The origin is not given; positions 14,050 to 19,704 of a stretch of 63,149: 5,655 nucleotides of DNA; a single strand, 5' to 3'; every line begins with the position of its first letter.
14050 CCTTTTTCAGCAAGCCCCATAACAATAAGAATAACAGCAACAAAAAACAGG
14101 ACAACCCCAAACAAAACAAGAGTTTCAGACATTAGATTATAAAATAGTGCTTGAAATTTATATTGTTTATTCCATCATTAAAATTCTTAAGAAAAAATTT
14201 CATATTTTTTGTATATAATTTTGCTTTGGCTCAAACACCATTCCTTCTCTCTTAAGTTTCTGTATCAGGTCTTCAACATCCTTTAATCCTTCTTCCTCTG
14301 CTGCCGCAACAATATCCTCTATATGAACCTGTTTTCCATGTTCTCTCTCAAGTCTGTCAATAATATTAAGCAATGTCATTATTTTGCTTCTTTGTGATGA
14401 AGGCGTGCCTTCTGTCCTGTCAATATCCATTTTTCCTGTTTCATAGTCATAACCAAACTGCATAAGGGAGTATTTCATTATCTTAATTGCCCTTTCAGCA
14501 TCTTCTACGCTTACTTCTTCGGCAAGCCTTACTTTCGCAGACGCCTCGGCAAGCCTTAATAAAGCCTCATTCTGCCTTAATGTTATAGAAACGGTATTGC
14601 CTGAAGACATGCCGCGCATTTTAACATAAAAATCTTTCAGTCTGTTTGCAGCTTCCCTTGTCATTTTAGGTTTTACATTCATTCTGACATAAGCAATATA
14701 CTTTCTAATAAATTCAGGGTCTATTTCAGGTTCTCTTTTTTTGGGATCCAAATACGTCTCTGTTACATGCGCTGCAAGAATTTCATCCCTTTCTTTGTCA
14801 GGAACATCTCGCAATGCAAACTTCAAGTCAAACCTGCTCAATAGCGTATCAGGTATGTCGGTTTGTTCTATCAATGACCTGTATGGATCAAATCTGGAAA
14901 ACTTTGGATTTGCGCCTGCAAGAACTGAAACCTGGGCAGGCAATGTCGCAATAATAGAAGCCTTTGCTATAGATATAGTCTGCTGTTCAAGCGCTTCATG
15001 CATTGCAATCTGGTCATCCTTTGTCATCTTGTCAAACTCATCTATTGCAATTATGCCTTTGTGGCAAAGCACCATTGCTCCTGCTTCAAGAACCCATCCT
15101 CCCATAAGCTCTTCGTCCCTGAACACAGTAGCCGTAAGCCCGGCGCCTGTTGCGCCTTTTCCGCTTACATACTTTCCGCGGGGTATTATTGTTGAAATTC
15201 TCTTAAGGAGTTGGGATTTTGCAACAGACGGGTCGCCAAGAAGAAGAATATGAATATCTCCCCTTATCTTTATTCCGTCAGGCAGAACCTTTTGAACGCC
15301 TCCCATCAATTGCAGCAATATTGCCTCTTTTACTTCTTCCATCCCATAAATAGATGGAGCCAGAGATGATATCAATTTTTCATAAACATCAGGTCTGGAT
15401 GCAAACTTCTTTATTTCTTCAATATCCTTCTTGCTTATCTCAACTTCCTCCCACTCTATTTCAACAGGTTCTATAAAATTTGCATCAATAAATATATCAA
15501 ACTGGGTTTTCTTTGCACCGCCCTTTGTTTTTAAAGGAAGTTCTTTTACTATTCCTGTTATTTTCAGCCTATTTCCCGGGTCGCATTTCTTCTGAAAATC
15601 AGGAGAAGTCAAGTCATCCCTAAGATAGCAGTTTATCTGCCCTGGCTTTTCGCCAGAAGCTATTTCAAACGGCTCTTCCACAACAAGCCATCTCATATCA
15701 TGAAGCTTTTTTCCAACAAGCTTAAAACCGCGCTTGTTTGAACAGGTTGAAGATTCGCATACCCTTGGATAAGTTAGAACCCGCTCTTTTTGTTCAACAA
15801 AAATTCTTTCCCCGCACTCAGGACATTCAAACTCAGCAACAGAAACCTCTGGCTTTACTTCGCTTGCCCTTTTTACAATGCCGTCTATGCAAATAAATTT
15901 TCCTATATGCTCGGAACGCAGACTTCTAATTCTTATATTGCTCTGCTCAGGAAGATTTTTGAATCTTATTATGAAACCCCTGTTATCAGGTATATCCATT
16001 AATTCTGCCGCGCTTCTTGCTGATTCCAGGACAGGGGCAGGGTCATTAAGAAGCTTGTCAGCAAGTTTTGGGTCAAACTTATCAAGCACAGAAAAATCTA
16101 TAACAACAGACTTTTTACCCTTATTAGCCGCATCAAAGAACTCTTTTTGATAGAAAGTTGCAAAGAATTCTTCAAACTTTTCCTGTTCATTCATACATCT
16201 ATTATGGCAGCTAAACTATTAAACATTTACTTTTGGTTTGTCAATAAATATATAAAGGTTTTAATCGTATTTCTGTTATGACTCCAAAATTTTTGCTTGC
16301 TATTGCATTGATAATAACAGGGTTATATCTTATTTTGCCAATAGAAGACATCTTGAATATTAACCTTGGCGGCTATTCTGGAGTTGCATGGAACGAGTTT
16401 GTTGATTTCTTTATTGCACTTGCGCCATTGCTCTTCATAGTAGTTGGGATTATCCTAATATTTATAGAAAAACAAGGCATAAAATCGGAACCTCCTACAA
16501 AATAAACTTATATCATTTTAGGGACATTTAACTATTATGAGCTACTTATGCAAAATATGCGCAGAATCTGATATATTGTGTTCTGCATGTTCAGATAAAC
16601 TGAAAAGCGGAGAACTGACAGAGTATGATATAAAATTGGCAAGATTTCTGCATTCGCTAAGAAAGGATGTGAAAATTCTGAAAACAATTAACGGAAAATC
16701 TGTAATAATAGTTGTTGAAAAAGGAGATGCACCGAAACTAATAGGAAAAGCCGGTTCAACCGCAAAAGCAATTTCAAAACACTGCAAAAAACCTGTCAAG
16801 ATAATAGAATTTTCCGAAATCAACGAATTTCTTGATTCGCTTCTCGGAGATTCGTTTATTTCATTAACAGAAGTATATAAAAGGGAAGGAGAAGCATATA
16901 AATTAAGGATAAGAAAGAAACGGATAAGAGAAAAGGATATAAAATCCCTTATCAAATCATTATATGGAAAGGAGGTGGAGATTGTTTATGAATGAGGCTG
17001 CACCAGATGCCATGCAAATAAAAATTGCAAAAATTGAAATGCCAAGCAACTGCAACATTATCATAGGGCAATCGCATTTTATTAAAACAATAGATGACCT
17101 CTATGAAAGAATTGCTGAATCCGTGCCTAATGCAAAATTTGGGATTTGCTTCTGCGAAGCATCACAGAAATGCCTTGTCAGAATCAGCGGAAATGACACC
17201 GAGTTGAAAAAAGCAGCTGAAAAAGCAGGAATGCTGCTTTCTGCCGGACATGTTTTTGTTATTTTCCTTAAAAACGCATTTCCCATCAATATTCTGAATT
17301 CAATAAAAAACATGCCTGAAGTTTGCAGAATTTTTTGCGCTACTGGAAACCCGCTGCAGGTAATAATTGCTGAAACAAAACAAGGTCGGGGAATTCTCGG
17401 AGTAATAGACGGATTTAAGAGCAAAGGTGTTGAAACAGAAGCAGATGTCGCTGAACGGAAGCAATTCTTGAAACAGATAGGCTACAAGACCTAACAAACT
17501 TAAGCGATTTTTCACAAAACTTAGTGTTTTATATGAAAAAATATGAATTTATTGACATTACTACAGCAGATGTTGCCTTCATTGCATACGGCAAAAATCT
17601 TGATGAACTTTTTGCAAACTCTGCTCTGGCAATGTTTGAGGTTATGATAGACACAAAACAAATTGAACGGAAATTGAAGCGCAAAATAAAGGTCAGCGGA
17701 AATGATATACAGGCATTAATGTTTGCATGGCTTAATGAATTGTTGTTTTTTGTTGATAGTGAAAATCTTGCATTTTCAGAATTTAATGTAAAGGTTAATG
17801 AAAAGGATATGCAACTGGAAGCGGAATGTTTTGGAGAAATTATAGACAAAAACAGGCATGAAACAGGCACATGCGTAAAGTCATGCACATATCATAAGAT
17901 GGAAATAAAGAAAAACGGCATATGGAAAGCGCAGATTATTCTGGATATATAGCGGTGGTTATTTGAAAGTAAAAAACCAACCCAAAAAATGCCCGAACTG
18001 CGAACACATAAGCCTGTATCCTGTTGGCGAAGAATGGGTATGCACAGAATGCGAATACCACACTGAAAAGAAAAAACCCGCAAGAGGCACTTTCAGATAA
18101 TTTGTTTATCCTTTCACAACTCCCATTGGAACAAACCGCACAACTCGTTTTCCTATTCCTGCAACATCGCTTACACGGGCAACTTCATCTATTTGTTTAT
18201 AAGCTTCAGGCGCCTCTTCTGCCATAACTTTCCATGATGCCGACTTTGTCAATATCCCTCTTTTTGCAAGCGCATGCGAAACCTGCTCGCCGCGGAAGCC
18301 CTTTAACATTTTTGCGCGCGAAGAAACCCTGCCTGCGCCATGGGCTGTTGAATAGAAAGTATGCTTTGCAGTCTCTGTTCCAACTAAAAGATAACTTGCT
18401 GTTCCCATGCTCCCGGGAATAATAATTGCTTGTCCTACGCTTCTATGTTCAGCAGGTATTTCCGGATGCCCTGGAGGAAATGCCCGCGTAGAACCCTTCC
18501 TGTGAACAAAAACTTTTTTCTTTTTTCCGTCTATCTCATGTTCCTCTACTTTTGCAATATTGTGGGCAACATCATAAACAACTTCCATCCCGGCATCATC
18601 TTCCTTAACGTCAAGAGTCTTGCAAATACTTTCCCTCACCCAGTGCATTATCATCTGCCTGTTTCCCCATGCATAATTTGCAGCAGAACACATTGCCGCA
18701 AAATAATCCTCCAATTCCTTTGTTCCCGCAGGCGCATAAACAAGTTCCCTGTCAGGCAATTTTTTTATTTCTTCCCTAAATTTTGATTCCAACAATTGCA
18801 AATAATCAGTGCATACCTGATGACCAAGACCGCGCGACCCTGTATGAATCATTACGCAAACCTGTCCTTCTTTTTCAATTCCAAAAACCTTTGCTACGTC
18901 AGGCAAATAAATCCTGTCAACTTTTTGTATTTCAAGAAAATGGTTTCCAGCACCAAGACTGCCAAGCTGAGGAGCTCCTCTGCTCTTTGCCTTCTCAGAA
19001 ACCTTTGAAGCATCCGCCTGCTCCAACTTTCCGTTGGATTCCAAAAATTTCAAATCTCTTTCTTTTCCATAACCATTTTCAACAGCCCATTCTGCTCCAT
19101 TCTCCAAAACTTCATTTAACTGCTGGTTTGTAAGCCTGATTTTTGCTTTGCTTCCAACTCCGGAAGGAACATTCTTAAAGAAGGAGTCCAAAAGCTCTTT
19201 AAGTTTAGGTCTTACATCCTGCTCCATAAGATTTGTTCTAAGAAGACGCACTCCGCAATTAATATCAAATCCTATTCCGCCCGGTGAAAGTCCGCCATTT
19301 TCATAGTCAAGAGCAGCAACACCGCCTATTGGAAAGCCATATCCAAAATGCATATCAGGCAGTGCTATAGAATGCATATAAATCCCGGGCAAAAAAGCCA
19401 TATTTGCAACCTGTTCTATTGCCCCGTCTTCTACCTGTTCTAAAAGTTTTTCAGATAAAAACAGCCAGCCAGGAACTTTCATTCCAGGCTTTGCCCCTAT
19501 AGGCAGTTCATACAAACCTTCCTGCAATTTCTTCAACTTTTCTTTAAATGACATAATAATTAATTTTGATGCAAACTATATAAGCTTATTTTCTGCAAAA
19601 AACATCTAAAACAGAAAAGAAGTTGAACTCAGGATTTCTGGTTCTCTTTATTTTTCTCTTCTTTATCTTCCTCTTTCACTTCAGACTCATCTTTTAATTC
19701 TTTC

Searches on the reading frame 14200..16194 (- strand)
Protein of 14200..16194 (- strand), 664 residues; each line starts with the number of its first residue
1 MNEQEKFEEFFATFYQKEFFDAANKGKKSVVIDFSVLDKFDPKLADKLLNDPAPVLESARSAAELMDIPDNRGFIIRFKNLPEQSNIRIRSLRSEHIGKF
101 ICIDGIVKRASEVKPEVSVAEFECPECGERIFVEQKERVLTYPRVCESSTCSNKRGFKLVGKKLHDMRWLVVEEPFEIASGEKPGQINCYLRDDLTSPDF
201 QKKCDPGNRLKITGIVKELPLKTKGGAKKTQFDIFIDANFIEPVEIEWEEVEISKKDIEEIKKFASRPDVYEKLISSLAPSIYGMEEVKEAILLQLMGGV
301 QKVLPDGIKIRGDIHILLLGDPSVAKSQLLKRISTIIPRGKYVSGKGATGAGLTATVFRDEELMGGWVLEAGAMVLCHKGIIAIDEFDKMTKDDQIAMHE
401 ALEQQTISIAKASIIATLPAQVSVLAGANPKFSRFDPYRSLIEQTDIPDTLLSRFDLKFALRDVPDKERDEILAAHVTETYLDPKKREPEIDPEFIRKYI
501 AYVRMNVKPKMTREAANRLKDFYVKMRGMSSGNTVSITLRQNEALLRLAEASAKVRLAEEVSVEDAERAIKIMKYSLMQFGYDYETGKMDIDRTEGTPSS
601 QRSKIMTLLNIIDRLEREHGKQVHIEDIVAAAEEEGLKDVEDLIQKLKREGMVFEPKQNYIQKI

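Call 18: search_protein_families(library=pfam, proteins=[window:14200-16194:-])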
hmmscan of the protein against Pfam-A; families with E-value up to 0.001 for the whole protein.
window:14200-16194:- (664 aa): 7 families
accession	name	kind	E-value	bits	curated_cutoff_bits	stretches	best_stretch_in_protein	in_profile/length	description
PF00493.29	MCM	-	5.7e-93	310.6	23.3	1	257-481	1-224/224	MCM P-loop domain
PF17855.7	MCM_lid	-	1.3e-24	86.9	27.4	1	494-576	1-86/87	MCM AAA-lid domain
PF17207.9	MCM_OB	-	1.3e-22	80.3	24.8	1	89-218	2-124/126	MCM OB domain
PF01078.27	Mg_chelatase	-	3.4e-10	40.1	20.3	1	365-431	93-159/207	Magnesium chelatase, subunit ChlI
PF14551.11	MCM_N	-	4.4e-07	30.7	24.9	1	4-64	1-70/95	MCM N-terminal domain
PF07728.20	AAA_5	-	7e-05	23.3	22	0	315-431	1-124/139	AAA domain (dynein-related subfamily)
PF21120.3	MCM_WH_arc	-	7.9e-05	23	26.1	1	604-661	2-62/63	Archaeal MCM, winged-helix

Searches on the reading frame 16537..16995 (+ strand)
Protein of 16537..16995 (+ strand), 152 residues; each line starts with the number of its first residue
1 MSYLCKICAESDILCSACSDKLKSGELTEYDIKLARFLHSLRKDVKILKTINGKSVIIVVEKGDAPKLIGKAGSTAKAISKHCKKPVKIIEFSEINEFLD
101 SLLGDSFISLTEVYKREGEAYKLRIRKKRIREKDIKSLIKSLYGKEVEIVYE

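Call 89: search_protein_families(library=pfam, proteins=[window:16537-16995:+])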
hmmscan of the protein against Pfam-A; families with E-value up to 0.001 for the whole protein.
window:16537-16995:+ (152 aa): 2 families
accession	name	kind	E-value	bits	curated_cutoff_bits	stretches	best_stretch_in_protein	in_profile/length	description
PF13184.12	KH_5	-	0.00012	22.5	27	1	53-99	2-55/69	NusA-like KH domain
PF13083.13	KH_KhpA-B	-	0.00018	21.8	32.1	0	44-79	17-54/73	KhpA/KhpB, KH domain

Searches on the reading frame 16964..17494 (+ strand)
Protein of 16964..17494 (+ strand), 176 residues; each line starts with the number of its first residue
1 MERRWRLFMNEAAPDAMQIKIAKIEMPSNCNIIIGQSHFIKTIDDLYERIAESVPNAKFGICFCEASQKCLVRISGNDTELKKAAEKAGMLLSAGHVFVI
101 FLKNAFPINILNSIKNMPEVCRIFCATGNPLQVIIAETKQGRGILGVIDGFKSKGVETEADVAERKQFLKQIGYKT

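Call 89: search_protein_families(library=pfam, proteins=[window:16964-17494:+])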
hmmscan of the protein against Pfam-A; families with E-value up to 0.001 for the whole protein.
window:16964-17494:+ (176 aa): 1 family
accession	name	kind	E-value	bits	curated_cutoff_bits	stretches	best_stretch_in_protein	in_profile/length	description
PF04008.19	Adenosine_kin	-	2.7e-74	248.5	25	1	23-175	2-154/154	Adenosine specific kinase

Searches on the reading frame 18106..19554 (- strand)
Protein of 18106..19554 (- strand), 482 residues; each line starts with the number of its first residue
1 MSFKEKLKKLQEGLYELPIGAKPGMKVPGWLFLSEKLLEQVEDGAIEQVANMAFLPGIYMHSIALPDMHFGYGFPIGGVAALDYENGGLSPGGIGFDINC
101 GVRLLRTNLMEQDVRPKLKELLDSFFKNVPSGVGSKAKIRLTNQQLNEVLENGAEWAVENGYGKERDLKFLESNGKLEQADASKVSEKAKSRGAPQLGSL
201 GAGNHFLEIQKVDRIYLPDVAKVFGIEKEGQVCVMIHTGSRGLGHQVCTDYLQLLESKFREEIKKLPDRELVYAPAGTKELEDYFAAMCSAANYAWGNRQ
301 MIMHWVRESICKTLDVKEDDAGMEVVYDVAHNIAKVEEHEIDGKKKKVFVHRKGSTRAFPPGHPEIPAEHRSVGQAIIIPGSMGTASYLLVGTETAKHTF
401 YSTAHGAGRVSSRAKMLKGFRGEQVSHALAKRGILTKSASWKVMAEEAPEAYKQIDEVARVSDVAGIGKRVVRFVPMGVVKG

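Call 18: search_protein_families(library=pfam, proteins=[window:18106-19554:-])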
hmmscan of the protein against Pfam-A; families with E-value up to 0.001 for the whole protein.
window:18106-19554:- (482 aa): 1 family
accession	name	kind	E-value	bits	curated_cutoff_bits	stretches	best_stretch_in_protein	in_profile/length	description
PF01139.22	RtcB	-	4.2e-168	560.4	27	1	48-482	1-426/426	tRNA-splicing ligase RtcB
